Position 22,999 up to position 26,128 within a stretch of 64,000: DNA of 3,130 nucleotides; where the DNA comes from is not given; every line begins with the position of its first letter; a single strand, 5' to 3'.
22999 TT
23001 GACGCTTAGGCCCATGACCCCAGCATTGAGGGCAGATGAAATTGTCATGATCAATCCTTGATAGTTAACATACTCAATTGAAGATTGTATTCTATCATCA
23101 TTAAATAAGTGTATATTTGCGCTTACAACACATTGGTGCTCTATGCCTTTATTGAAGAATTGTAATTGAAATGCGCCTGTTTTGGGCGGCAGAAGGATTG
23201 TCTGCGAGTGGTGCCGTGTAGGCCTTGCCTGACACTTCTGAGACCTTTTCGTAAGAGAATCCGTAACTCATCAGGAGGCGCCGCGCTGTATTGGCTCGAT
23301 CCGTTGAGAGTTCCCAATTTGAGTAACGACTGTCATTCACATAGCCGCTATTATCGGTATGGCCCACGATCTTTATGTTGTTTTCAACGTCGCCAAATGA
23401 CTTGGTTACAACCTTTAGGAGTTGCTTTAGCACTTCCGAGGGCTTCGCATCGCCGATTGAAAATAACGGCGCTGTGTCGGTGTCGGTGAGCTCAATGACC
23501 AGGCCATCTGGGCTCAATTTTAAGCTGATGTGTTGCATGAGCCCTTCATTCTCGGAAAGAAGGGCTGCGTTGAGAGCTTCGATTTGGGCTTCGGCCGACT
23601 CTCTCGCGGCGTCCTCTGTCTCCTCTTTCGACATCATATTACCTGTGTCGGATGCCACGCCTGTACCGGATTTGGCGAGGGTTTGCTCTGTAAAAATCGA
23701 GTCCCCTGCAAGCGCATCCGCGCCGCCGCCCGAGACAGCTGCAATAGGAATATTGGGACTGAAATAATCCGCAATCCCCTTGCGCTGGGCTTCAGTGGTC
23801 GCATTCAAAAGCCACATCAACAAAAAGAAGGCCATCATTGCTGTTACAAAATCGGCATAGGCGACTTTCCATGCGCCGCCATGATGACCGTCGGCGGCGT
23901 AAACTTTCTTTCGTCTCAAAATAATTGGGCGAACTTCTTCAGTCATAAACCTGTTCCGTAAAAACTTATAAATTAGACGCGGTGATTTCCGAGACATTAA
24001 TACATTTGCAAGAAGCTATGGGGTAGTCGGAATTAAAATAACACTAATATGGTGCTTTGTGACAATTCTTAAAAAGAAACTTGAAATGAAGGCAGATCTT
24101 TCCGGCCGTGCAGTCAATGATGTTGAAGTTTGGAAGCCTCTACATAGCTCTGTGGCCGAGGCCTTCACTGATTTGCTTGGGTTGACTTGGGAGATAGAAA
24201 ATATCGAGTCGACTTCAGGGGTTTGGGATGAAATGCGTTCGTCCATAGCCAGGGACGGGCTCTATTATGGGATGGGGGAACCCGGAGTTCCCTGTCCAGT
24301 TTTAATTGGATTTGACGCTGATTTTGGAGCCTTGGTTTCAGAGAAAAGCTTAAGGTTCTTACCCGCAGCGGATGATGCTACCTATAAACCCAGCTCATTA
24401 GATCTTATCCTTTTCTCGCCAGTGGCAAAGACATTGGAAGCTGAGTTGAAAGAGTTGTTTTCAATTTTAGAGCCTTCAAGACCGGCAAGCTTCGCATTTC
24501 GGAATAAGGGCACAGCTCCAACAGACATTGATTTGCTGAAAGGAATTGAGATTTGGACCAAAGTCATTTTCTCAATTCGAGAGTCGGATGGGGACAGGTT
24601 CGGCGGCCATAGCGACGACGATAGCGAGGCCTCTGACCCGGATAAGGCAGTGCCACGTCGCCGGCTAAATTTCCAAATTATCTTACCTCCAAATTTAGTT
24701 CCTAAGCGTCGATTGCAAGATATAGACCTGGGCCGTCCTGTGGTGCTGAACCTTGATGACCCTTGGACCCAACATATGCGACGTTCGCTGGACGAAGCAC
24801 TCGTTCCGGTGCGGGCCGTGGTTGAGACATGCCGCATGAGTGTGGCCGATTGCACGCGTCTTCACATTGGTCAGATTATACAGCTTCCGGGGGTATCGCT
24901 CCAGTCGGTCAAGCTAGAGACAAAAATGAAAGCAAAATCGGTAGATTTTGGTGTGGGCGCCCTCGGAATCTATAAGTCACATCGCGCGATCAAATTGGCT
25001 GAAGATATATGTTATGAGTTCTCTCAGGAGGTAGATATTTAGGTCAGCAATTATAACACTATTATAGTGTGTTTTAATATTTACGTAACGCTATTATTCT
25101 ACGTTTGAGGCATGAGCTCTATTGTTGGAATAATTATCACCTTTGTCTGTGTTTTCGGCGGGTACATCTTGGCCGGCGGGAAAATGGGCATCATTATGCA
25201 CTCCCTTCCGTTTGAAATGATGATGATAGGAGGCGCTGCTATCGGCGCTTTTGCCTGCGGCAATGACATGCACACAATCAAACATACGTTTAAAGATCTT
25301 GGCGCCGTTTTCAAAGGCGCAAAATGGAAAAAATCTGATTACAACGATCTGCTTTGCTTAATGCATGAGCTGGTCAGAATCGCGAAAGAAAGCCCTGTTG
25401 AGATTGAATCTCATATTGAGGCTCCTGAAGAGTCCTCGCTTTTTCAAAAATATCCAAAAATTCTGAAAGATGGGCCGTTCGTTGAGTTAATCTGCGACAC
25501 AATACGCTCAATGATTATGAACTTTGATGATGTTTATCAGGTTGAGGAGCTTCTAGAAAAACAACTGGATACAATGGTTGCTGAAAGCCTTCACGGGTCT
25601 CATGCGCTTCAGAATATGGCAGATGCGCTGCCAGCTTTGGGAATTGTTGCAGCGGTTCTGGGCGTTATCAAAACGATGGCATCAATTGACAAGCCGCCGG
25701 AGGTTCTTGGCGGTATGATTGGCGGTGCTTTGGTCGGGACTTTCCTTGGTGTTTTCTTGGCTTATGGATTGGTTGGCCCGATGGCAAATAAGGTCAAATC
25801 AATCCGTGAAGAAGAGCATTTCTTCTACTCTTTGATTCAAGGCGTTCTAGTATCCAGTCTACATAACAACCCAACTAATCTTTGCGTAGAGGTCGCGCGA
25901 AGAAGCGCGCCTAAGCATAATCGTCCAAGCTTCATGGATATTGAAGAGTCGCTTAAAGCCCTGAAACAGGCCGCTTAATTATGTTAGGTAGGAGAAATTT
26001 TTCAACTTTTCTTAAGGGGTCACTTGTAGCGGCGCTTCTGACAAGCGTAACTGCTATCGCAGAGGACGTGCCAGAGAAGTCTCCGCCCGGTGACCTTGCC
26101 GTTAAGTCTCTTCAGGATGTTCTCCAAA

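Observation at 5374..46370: Recurrent 15-bp palindrome linking motor genes and surface-protein genes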

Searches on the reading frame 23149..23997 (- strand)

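Call 9: search_protein_families(library=pfam, proteins=[window:23149-23997:-])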
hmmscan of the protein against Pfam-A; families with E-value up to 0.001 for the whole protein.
window:23149-23997:- (282 aa): 2 families
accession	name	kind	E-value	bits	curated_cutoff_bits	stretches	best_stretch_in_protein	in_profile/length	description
PF13677.11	MotB_plug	-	2.5e-19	69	24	1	30-81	3-56/58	Membrane MotB of proton-channel complex MotA/MotB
PF00691.25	OmpA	-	2.6e-10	41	27.2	1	186-275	13-96/98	OmpA family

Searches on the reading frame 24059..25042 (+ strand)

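Call 9: search_protein_families(library=pfam, proteins=[window:24059-25042:+])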
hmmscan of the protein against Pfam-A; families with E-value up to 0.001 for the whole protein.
window:24059-25042:+ (327 aa): 1 family
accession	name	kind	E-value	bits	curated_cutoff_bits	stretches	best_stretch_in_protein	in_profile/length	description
PF01052.25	FliMN_C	-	0.00028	21.2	23.8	1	244-315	3-70/73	Type III flagellar switch regulator (C-ring) FliN C-term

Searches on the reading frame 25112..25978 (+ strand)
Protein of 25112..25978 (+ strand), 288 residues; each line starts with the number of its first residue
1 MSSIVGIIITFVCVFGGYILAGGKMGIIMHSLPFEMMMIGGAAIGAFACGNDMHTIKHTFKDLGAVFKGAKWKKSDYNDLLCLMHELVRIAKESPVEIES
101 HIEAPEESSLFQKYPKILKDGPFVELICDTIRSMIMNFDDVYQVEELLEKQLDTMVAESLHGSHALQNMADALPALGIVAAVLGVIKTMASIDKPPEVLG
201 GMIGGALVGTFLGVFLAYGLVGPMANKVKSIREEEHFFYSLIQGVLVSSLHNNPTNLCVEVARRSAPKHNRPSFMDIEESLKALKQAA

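Call 9: search_protein_families(library=pfam, proteins=[window:25112-25978:+])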
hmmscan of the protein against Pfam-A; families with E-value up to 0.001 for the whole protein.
window:25112-25978:+ (288 aa): 2 families
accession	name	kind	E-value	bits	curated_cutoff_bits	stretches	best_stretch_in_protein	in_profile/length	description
PF20560.3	MotA_N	-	2.4e-36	124.3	27.3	1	4-93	1-89/91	Motility protein A N-terminal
PF01618.21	MotA_ExbB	-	1.8e-14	54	22.9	1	136-234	19-120/127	MotA/TolQ/ExbB proton channel family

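Call 11: find_related_loci(query=window:25112-25978:+, collection=genome_contigs, flank=10000)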
Query window:25112-25978:+ (288 aa) in genome_contigs; peptide patterns used: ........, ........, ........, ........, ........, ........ (x = any residue, [..] = any of these).
599 stretches matched a pattern (row limit reached: there are more); 579 encode a relative of the query (tblastn E <= 1e-3); the best 80 are kept; 80 distinct loci.
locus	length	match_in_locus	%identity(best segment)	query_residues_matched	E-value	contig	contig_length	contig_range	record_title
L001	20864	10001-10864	89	1-288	7e-177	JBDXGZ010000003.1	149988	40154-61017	MAG: Maricaulaceae bacterium isolate CB.55.F.D4_76_43 CB_55_F_D4_76_43_000000000003, whole genome shotgun sequence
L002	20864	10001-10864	88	1-288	7e-174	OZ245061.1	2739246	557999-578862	MAG: Hellea sp. isolate 958d8bcc-3753-43d8-bb58-bea05e495dc9 genome assembly, chromosome: 1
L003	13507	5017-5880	82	1-288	2e-161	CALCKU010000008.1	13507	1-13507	MAG: uncultured Caulobacterales bacterium isolate R3_Bin_Bin_222_1 genome assembly, contig: c_000000351032, whole genome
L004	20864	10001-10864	81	1-288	8e-161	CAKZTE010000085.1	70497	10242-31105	MAG: uncultured Caulobacterales bacterium isolate L4_Bin_Bin_142_1 genome assembly, contig: c_000000506980, whole genome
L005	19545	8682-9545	77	1-288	7e-155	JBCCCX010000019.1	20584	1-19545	MAG: Pseudomonadota bacterium isolate P01_A01_bin.7 k141_1398774_length_20584_cov_11.0000, whole genome shotgun sequence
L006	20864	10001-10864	78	1-288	3e-154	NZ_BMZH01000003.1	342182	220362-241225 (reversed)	Algimonas arctica strain KCTC 32513 sequence03, whole genome shotgun sequence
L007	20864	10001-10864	76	1-288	4e-154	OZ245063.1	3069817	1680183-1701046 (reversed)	MAG: Robiginitomaculum sp. isolate c67e7c7b-29c4-4048-b9fa-ee96463f4d3a genome assembly, chromosome: 1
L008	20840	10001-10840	84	1-280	2e-152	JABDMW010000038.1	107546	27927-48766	MAG: Hyphomonadaceae bacterium isolate SS_bin_111 k127_424370, whole genome shotgun sequence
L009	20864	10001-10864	76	1-288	8e-152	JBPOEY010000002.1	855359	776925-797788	MAG: Litorimonas sp. isolate MAG_58 MAG_58_2, whole genome shotgun sequence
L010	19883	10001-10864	74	1-288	2e-150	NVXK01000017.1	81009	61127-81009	MAG: Robiginitomaculum sp. isolate NORP13 Contig_source1382A_792, whole genome shotgun sequence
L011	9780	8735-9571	78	1-279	2e-150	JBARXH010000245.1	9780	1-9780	MAG: Litorimonas sp. isolate MFD12174_ilm_asm_bin6 k127_5408, whole genome shotgun sequence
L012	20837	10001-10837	77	1-279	6e-150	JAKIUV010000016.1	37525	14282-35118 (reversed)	MAG: Robiginitomaculum sp. isolate D100SM.bin.26 NODE_498_length_37525_cov_4.244124, whole genome shotgun sequence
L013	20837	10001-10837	77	1-279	2e-149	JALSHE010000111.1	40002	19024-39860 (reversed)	MAG: Robiginitomaculum sp. isolate 354-166_metabat1_scaf2bin.071 354-166_scaffold_836_c1, whole genome shotgun sequence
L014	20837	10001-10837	77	1-279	7e-149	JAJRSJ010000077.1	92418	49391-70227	MAG: Alphaproteobacteria bacterium isolate Dive100_bin4.84 k141_1201104, whole genome shotgun sequence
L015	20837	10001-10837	76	1-279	2e-148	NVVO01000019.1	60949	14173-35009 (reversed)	MAG: Robiginitomaculum sp. isolate NORP61 Contig_source1383C_1219, whole genome shotgun sequence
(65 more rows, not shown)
